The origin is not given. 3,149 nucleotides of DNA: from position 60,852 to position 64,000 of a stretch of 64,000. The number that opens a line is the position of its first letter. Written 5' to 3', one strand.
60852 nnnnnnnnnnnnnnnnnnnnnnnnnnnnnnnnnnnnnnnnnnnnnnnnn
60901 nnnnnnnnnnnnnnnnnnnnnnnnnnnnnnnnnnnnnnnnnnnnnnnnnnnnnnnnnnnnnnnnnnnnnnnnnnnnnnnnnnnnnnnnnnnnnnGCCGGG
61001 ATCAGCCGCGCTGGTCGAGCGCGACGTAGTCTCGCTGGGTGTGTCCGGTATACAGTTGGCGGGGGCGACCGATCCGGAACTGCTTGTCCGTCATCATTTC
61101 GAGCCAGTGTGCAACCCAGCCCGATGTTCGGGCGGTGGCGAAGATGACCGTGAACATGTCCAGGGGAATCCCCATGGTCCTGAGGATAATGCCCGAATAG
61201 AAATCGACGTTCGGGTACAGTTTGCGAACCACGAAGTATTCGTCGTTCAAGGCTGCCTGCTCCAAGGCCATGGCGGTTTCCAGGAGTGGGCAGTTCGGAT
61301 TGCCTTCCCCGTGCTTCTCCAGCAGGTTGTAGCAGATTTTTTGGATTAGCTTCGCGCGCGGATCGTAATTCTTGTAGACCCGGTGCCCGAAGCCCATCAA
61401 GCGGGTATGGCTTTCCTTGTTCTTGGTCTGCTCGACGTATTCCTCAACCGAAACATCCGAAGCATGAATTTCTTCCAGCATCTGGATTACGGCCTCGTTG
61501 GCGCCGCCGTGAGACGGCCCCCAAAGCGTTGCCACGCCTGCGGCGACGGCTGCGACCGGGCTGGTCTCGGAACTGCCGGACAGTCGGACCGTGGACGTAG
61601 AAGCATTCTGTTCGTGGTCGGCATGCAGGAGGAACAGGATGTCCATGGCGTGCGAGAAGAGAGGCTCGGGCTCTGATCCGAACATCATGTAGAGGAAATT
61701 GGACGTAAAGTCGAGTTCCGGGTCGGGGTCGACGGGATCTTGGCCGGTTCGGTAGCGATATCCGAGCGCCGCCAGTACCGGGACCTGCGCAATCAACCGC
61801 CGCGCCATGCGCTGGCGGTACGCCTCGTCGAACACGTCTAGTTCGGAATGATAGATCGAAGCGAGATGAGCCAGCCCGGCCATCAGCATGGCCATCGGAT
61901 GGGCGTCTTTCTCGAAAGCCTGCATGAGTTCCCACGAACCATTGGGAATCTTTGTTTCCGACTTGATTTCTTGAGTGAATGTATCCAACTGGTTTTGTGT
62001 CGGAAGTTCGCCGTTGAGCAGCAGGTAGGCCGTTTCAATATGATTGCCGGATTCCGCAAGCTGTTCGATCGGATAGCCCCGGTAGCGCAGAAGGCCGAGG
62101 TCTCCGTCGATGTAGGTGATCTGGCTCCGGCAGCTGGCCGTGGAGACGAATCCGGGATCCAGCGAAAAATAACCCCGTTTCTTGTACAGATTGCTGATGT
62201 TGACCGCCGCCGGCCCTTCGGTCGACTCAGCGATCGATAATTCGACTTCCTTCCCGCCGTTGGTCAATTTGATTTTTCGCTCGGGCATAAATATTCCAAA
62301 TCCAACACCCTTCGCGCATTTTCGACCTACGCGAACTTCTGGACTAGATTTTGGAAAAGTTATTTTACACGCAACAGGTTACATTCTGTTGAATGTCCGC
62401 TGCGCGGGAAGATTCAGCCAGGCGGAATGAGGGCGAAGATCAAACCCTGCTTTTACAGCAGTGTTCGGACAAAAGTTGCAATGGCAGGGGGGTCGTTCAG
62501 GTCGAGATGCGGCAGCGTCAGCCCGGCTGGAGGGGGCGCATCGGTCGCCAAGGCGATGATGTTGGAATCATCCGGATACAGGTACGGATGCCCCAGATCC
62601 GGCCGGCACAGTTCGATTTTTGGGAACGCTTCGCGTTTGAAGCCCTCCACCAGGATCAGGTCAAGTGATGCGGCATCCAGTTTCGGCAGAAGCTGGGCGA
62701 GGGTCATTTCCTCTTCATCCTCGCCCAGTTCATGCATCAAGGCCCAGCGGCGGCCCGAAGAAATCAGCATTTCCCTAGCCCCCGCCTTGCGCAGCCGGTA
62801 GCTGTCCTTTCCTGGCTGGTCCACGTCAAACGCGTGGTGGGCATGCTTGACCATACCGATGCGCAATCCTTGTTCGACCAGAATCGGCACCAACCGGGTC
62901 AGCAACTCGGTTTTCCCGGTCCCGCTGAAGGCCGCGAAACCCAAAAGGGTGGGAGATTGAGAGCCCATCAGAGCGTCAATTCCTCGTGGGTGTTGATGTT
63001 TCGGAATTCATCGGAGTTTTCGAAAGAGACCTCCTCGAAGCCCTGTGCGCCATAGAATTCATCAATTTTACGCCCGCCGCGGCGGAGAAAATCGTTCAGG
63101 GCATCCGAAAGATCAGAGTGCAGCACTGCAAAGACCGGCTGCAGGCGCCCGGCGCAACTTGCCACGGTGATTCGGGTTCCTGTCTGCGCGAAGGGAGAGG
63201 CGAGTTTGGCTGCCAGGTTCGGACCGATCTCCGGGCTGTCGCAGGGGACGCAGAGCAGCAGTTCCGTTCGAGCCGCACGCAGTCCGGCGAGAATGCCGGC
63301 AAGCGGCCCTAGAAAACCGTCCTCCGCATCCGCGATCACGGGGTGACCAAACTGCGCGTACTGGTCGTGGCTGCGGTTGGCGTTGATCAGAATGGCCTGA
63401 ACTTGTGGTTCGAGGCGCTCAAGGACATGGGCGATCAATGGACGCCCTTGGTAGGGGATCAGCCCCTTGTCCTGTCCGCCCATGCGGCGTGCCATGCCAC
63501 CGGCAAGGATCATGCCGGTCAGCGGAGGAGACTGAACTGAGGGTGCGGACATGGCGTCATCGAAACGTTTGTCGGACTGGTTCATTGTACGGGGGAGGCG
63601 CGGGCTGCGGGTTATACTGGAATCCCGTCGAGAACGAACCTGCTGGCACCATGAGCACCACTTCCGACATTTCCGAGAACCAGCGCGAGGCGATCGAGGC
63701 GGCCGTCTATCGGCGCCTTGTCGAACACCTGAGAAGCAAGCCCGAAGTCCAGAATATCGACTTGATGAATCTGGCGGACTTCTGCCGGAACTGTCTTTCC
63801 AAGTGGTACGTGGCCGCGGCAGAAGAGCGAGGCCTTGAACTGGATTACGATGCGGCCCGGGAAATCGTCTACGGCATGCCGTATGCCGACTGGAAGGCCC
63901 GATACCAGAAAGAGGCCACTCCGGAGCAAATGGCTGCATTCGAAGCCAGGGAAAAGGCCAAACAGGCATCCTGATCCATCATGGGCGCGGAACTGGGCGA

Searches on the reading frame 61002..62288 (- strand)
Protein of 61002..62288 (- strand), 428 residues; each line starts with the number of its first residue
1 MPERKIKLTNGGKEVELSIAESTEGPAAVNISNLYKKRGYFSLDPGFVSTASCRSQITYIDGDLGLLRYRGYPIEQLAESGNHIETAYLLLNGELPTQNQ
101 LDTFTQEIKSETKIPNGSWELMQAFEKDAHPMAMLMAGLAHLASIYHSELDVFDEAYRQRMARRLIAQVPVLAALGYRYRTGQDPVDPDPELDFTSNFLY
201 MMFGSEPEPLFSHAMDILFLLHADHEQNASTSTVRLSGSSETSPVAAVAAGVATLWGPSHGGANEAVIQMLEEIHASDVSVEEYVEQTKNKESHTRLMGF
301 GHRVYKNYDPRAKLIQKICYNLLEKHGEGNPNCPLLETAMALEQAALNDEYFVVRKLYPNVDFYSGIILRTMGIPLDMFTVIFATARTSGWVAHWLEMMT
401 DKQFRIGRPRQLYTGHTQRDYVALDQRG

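Call 54: search_protein_families(library=pfam, max_evalue=0.00001, proteins=[window:61002-62288:-])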
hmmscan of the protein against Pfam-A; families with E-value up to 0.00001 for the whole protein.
window:61002-62288:- (428 aa): 1 family
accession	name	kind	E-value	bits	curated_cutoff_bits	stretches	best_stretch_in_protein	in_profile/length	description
PF00285.26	Citrate_synt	-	3.1e-134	448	27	1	46-410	1-357/357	Citrate synthase, C-terminal domain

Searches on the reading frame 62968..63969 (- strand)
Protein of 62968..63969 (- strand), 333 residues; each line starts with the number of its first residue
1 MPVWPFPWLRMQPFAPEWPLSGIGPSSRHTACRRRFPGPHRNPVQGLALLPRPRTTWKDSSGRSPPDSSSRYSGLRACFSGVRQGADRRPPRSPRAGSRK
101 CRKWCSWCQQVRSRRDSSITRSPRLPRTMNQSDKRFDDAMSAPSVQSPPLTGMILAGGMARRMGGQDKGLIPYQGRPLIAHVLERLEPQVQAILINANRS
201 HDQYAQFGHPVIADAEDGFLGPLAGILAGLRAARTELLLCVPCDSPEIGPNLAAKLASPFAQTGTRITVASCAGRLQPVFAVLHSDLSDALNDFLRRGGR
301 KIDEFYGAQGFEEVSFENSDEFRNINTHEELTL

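Call 54: search_protein_families(library=pfam, max_evalue=0.00001, proteins=[window:62968-63969:-])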
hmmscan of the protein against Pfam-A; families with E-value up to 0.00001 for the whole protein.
window:62968-63969:- (333 aa): 1 family
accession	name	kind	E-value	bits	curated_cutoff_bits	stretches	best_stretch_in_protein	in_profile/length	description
PF12804.13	NTP_transf_3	-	6.9e-38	130.8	27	1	152-303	1-154/160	MobA-like NTP transferase domain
